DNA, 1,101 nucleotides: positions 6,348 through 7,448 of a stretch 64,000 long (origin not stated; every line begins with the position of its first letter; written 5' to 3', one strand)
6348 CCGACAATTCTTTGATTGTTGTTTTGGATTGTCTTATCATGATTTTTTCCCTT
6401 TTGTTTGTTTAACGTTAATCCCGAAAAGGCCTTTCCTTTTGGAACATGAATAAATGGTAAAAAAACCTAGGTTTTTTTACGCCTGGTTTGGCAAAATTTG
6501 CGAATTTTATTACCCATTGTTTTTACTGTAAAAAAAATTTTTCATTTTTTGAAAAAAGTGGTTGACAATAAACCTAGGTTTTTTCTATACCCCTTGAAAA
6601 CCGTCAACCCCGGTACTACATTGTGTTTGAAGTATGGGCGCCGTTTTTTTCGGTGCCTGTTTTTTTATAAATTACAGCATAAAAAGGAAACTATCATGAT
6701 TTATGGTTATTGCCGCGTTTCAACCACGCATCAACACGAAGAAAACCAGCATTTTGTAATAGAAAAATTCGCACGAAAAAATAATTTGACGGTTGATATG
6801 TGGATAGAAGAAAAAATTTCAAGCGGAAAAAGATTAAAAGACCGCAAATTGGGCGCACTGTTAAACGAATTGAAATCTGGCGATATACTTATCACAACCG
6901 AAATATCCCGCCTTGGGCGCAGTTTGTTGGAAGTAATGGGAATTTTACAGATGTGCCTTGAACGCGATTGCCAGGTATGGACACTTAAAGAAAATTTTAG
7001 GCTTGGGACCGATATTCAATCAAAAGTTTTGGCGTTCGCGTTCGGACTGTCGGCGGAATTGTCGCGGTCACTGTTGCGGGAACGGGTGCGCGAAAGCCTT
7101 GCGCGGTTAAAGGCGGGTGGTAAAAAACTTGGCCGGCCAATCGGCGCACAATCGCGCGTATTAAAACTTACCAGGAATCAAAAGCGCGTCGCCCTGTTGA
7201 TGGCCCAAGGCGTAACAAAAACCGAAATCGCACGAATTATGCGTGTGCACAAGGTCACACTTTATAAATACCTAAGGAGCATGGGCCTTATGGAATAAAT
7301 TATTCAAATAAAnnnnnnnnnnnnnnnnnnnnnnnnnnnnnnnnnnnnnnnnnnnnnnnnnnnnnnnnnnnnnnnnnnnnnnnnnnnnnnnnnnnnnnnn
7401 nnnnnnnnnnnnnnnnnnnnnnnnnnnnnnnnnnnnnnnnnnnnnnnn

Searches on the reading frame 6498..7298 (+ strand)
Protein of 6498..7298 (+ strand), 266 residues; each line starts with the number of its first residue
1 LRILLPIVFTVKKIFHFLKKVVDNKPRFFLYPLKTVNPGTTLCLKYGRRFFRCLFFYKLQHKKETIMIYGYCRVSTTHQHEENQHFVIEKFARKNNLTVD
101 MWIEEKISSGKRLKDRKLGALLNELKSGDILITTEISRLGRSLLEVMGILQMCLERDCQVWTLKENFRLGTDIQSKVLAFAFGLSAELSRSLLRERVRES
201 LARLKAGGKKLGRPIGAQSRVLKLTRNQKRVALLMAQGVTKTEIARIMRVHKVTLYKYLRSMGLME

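Call 79: search_protein_families(library=pfam, proteins=[window:6498-7298:+], max_evalue=0.00001)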
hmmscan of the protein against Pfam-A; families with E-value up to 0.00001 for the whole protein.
window:6498-7298:+ (266 aa): 1 family
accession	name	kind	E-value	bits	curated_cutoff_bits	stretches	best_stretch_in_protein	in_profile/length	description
PF00239.26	Resolvase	-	9.7e-30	104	23.3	1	68-209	1-144/145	Resolvase, N terminal domain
